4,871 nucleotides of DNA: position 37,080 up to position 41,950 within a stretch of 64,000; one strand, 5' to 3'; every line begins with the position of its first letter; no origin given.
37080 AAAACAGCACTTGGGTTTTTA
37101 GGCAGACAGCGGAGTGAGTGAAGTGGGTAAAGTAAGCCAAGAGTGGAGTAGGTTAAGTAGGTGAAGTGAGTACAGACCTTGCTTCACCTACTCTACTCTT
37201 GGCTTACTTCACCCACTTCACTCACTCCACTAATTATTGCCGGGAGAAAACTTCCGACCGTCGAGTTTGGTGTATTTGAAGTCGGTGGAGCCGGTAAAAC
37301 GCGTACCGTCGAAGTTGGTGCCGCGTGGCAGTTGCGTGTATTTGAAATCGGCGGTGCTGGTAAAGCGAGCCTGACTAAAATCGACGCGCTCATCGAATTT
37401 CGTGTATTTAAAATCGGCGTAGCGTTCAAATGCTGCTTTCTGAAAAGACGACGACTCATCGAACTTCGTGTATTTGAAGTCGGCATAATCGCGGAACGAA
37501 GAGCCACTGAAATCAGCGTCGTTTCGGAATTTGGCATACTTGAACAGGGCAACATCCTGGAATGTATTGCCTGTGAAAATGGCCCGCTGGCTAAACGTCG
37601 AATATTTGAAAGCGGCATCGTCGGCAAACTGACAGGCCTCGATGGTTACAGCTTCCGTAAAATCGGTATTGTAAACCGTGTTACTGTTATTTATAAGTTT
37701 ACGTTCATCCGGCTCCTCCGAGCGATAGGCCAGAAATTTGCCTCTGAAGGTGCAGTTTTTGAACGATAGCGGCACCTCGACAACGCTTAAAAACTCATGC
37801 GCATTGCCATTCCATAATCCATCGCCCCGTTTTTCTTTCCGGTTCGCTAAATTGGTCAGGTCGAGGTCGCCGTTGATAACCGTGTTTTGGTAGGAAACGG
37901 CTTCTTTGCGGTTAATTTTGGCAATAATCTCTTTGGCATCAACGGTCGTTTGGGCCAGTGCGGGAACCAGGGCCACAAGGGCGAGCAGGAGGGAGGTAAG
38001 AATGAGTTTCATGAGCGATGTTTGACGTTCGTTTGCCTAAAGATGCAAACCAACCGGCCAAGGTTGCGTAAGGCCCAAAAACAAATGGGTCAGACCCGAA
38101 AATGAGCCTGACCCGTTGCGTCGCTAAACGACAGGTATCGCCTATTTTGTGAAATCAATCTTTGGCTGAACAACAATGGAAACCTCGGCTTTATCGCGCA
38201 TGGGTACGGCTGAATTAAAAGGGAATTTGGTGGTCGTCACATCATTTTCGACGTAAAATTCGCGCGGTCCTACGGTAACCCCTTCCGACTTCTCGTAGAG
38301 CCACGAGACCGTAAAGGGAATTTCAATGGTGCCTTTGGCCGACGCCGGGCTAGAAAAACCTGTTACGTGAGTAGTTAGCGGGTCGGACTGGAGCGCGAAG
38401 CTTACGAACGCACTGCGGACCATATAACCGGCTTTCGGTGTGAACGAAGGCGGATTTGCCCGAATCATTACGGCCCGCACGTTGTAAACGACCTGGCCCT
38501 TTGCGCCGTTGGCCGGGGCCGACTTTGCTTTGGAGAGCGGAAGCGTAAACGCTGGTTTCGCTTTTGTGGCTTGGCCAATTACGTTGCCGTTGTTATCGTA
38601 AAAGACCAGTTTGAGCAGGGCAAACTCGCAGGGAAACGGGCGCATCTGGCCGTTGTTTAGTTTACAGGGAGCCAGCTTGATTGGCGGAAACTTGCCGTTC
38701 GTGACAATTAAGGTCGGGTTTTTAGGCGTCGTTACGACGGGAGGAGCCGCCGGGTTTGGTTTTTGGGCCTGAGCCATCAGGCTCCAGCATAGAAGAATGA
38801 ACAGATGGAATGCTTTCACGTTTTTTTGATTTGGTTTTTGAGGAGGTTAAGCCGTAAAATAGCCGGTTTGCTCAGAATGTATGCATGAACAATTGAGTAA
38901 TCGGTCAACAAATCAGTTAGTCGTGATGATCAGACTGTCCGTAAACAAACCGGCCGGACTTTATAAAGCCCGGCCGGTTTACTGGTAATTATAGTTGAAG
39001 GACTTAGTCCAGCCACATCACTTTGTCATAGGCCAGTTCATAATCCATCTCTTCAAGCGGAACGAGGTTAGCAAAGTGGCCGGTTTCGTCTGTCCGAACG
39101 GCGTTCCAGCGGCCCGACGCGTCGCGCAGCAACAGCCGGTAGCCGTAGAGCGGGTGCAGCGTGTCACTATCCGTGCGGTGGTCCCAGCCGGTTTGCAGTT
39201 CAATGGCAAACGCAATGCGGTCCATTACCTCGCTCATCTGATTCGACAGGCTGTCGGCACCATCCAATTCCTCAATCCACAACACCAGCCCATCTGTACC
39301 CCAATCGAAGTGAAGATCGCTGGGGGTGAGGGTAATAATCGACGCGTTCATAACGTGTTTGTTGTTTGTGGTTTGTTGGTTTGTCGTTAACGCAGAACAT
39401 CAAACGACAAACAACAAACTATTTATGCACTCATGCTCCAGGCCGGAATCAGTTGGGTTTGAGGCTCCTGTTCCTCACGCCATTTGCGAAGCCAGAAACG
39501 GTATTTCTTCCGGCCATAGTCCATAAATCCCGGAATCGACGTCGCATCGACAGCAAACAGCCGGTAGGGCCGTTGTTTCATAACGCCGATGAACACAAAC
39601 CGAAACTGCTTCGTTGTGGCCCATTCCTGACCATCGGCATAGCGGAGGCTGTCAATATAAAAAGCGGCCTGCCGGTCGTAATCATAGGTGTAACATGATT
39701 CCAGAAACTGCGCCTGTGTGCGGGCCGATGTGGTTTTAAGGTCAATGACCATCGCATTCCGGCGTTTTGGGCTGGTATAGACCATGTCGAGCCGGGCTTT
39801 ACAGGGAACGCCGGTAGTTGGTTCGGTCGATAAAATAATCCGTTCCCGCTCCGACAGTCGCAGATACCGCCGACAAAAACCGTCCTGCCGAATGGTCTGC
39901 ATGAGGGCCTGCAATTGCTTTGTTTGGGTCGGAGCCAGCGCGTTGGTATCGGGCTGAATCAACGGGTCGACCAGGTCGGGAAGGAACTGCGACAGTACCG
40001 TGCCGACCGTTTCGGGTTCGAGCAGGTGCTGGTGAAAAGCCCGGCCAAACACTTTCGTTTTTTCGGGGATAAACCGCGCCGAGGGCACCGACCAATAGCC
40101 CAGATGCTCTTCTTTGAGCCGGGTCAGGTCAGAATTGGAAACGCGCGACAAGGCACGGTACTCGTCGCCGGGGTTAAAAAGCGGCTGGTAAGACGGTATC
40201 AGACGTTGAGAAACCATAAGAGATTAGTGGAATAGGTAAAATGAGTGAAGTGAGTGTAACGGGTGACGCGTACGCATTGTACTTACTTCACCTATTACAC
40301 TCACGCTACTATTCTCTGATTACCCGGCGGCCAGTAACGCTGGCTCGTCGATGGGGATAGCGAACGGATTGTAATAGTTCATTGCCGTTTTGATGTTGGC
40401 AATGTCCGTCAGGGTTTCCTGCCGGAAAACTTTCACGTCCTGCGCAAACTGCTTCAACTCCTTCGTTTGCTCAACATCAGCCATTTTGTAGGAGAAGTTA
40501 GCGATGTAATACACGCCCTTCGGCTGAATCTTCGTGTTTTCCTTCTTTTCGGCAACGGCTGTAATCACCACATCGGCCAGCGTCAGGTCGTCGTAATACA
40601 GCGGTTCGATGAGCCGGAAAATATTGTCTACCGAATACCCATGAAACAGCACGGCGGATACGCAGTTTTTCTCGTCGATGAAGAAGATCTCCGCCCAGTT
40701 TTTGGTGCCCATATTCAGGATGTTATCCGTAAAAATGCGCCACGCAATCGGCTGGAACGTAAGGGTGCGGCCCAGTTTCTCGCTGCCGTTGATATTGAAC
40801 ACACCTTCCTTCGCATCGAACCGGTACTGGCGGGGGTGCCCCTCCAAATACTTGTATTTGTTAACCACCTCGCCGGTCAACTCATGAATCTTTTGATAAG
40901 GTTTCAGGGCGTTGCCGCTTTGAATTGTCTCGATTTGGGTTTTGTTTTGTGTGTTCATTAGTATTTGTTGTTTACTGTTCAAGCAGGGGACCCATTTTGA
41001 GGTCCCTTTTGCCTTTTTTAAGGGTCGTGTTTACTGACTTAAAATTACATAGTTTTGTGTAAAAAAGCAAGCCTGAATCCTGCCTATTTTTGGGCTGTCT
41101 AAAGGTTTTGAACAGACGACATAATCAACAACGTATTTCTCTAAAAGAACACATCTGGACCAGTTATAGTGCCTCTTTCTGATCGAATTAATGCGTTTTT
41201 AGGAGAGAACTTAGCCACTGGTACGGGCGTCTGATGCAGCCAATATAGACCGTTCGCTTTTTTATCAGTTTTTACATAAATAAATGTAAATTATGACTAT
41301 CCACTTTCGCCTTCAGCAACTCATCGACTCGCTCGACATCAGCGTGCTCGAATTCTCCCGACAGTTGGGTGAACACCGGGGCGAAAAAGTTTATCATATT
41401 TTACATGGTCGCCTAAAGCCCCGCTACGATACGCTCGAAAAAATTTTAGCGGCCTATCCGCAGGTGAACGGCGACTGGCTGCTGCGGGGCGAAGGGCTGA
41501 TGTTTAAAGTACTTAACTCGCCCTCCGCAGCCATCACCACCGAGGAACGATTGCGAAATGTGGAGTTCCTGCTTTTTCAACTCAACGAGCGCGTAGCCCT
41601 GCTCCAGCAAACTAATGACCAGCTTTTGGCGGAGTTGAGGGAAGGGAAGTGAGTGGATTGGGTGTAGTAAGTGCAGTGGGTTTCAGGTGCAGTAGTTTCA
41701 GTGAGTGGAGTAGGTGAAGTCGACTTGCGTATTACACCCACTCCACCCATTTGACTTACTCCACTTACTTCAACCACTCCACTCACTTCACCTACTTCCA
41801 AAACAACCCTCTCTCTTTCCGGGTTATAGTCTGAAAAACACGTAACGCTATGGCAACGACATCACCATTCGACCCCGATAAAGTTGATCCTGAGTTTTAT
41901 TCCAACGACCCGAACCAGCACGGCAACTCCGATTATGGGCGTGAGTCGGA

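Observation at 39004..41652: Free-standing phage-type recombination module: RecE-like exonuclease, an unknown partner and a divergent CI-like repressor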

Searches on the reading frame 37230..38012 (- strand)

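Call 3: search_protein_families(library=pfam, proteins=[window:37230-38012:-], max_evalue=1)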
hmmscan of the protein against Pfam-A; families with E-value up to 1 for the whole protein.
window:37230-38012:- (260 aa): 2 families
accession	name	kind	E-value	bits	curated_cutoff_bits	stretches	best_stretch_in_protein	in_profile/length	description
PF13576.12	Pentapeptide_3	-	2.3e-24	85.8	27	3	201-248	1-47/48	Pentapeptide repeats (9 copies)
PF00805.28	Pentapeptide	-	0.00025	21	20.2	0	230-252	14-35/40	Pentapeptide repeats (8 copies)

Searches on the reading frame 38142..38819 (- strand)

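Call 3: search_protein_families(library=pfam, proteins=[window:38142-38819:-], max_evalue=1)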
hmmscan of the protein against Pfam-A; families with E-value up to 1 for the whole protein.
window:38142-38819:- (225 aa): 0 families

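Call 5: search_protein_families(library=ncbifam, proteins=[window:38142-38819:-], max_evalue=1)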
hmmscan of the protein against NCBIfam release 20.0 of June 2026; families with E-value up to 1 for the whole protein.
window:38142-38819:- (225 aa): 1 family
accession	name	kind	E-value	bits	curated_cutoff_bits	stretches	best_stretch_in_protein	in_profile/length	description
NF000401.1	vanR-A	exception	0.07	12.5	500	1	32-82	128-177/231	vancomycin resistance response regulator transcription factor VanR-A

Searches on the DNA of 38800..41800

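Call 59: search_rna_families(source=window, start=38800, end=41800, threshold=evalue, max_evalue=1)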
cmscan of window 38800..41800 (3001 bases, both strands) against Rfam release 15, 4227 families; matches with E-value up to 1: 3.
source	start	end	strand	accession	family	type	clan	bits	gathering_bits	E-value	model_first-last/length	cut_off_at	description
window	39356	39420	+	RF03578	mir-3910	Gene; miRNA;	-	25.3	95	0.055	1-82/82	no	mir-3910 microRNA precursor family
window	39356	39420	-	RF03578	mir-3910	Gene; miRNA;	-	21.7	95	0.53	1-82/82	no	mir-3910 microRNA precursor family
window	39356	39419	-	RF04008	mir-4880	Gene; miRNA;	-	20.6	100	0.79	1-75/75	no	mir-4880 microRNA precursor family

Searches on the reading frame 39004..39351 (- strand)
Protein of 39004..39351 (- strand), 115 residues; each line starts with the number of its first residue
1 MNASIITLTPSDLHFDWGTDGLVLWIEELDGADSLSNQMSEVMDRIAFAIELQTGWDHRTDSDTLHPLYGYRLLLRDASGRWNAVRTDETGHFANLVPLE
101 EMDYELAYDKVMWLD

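Call 3: search_protein_families(library=pfam, proteins=[window:39004-39351:-], max_evalue=1)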
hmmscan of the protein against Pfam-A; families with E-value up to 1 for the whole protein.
window:39004-39351:- (115 aa): 1 family
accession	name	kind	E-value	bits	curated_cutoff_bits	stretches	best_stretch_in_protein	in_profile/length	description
PF04555.19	XhoI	-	0.18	12.2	25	1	44-105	95-155/191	Restriction endonuclease XhoI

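Call 4: search_protein_families(library=phrogs, proteins=[window:39004-39351:-], max_evalue=1)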
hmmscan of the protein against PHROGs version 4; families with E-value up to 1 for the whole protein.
window:39004-39351:- (115 aa): 0 families

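Call 5: search_protein_families(library=ncbifam, proteins=[window:39004-39351:-], max_evalue=1)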
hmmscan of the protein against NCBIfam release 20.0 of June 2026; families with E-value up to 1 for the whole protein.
window:39004-39351:- (115 aa): 0 families

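Call 6: search_protein_families(library=padloc, proteins=[window:39004-39351:-], max_evalue=1)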
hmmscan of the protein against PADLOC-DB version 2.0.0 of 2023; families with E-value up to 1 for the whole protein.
window:39004-39351:- (115 aa): 1 family
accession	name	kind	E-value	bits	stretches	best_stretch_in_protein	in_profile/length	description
PDLC03540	REase_II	-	0.015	13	1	35-109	114-188/247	Type II restriction enzyme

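Call 68: find_homologous_proteins(query=window:39004-39351:-)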
Query window:39004-39351:- (115 aa): 91 proteins with E <= 0.001 among 117 candidates.
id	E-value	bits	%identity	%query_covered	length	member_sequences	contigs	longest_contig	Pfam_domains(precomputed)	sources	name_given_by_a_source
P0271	3.7e-65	235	90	100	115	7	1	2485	-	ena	-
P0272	2.3e-63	229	88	100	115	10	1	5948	-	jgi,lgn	-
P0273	4.1e-63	229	87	100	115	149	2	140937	-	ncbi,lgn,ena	-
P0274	4.8e-63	228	87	100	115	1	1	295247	-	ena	-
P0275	2.4e-62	226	85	100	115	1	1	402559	-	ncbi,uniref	ncbi:hypothetical protein ACFSUS_10080 [Spirosoma soli]|uniref:Uncharacterized protein n=1 Tax=Spiro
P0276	3.2e-62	226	83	100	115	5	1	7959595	-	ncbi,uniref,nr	ncbi:hypothetical protein [Spirosoma aerolatum]|uniref:hypothetical protein n=1 Tax=Spirosoma aerola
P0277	4.4e-62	225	84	100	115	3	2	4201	-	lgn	-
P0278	4.6e-62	225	88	100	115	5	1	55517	-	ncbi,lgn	-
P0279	5.9e-62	225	88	100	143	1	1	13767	-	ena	-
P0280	7.6e-62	224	86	100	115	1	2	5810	-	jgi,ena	jgi:hypothetical protein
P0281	1.4e-61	224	84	100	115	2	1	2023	-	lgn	-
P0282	1.5e-61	224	85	100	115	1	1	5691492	-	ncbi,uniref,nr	ncbi:hypothetical protein HNV11_01610 [Spirosoma taeanense]|uniref:Uncharacterized protein n=1 Tax=S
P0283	4.7e-61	222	83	100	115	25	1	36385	-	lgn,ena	-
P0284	7.3e-61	221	82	100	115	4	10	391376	-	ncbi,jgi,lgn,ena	-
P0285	1.0e-60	221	82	100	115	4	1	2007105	-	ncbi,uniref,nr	ncbi:hypothetical protein BN8_05267 [Fibrisoma limi BUZ 3]|uniref:Uncharacterized protein n=1 Tax=Fi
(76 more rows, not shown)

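Call 77: predict_structure(alignment_id=A4)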
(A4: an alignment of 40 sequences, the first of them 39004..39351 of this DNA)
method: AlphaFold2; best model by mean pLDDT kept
length: 115 residues; sequences in the alignment: 40
mean_pLDDT: 86.1   pTM: 0.77
mean pLDDT of the five models: 86.1, 84.6, 82.5, 82.2, 82.1
residues with pLDDT >= 90: 60; 70-90: 44; 50-70: 9; < 50: 2
segments of 3 or more residues with pLDDT < 50: none
pLDDT, mean of each block of 10 residues (from residue 1): 60 88 92 82 91 82 80 93 92 91 94 88
secondary structure, 60 per line:
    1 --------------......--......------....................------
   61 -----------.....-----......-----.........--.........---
elements in order: E15-20 E23-28 H35-54 E72-76 E82-87 E93-101 H104-112

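Call 80: fold_search(model_id=the predicted structure, library=pdb)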
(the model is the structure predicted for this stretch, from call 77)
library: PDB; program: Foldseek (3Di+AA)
matches with E <= 10: 302; with E <= 0.001: 0
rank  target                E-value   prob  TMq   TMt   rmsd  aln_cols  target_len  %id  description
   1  3uws_C                8.9e-01  0.07  0.25  0.24   6.5        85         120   12  Crystal structure of a clostripain (PARMER_00083) from Parabacteroides merdae ATCC 43184 at 1.70 A resolution (released 2012-06-13)
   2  4hc8_B                9.5e-01  0.10  0.26  0.15  12.0        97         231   10  CRYSTAL STRUCTURE OF PROBABLE ENOYL-CoA HYDRATASE ECHA3 (Rv0632c, NYSGRC-019494) from Mycobacterium Tuberculosis H37Rv (released 2012-10-24)
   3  3uws_A                9.5e-01  0.07  0.24  0.23   6.6        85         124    9  Crystal structure of a clostripain (PARMER_00083) from Parabacteroides merdae ATCC 43184 at 1.70 A resolution (released 2012-06-13)
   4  3vhj                  1.1e+00  0.20  0.25  0.19   3.8        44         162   16  Crystal structure of the cytoplasmic domain of BfpC (released 2012-05-23)
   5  6xug_A                1.1e+00  0.02  0.17  0.07  15.6       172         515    9  Human Ecto-5'-nucleotidase (CD73) in complex with A2410 (compound 53 in publication) in the closed form in crystal for (released 2020-04-22)
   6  3r6h                  1.2e+00  0.16  0.24  0.14   3.9        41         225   17  Crystal structure of an enoyl-CoA hydratase (ECHA3) from Mycobacterium marinum (released 2011-06-08)
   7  4zgz_D                1.2e+00  0.11  0.25  0.29   8.6        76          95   16  STRUCTURE OF HUMAN ANTIZYME INHIBITOR IN COMPLEX WITH A C-TERMINAL FRAGMENT OF ANTIZYME (released 2015-09-02)
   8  9vnj_B                1.2e+00  0.08  0.16  0.20   5.2        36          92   19  Crystal structure of the transmembrane domain of trimeric autotransporter adhesin AtaA in complex with the N-terminal  (released 2025-10-08)
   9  4fn8                  1.5e+00  0.09  0.28  0.16  11.8       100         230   10  Crystal structure of the Mtb enoyl CoA isomerase (Rv0632c)in complex with acetoacetyl CoA (released 2013-05-29)
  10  4fn7_C                1.6e+00  0.08  0.26  0.15  12.0        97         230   10  Apo Structure of the Mtb enoyol CoA isomerase (Rv0632c) (released 2013-05-29)
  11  1gef_A                1.6e+00  0.07  0.29  0.28   7.0       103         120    8  Crystal structure of the archaeal holliday junction resolvase HJC (released 2001-03-21)
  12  6x2d_A                1.9e+00  0.11  0.27  0.28   4.2        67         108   15  Crystal Structure of DNase I Domain of Ribonuclease E from Vibrio cholerae (released 2020-06-10)
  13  8yaq_A                1.9e+00  0.06  0.25  0.04  11.8       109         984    9  Cryo-EM structure of cellodextrin phosphorylase from Clostridium thermocellum with cellodextrin ligands (released 2025-02-12)
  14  3ikh_A                1.9e+00  0.02  0.15  0.08   9.2        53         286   23  Crystal structure of Ribokinase in Complex with ATP and glycerol in the active site from Klebsiella pneumoniae (released 2009-08-18)
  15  2kkn_MODEL_1_A        1.9e+00  0.02  0.18  0.15  10.8        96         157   14  Solution NMR structure of Themotoga maritima protein TM1076: Northeast Structural Genomics Consortium target V (released 2009-10-06)
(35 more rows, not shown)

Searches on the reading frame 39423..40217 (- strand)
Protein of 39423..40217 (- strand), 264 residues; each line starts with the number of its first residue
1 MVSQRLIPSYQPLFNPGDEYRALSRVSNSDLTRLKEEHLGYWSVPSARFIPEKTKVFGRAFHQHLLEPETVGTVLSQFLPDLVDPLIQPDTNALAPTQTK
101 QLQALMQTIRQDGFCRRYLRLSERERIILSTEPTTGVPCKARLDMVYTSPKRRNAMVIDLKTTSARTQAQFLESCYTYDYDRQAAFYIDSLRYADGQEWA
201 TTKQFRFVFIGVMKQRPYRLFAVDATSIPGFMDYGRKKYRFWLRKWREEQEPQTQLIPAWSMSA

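Call 3: search_protein_families(library=pfam, proteins=[window:39423-40217:-], max_evalue=1)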
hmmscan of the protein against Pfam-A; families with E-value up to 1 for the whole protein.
window:39423-40217:- (264 aa): 2 families
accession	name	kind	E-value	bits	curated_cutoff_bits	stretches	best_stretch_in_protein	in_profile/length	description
PF12684.13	DUF3799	-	1.2e-17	64.9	26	1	55-239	31-204/233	PDDEXK-like domain of unknown function (DUF3799)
PF12705.13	PDDEXK_1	-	6.3e-06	26.7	22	1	54-200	34-180/247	PD-(D/E)XK nuclease superfamily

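Call 4: search_protein_families(library=phrogs, proteins=[window:39423-40217:-], max_evalue=1)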
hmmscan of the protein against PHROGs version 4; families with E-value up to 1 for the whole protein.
window:39423-40217:- (264 aa): 4 families
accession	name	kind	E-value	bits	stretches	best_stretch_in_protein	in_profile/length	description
phrog_412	-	DNA, RNA and nucleotide metabolism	1.8e-30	107.6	2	94-252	238-387/440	exonuclease VIII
phrog_1227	-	DNA, RNA and nucleotide metabolism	6.9e-06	26.5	1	100-218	94-206/268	exonuclease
phrog_607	-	DNA, RNA and nucleotide metabolism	6.4e-05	22.4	1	133-240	749-841/883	exonuclease VII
phrog_33600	-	unknown function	0.3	12.5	1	185-235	16-63/85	-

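Call 5: search_protein_families(library=ncbifam, proteins=[window:39423-40217:-], max_evalue=1)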
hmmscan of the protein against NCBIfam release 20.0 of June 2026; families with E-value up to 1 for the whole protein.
window:39423-40217:- (264 aa): 2 families
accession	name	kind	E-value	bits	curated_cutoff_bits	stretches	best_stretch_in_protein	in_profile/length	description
NF007259.0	PRK09709.1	equivalog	2.3e-08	32.6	1269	1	95-214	709-817/877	exodeoxyribonuclease VIII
NF042425.1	Amuc_1099_fam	equivalog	0.16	11.5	50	1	151-228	239-316/321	Amuc_1099 family pilus-like system protein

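Call 6: search_protein_families(library=padloc, proteins=[window:39423-40217:-], max_evalue=1)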
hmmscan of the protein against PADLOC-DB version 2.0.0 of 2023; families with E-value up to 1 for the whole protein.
window:39423-40217:- (264 aa): 0 families
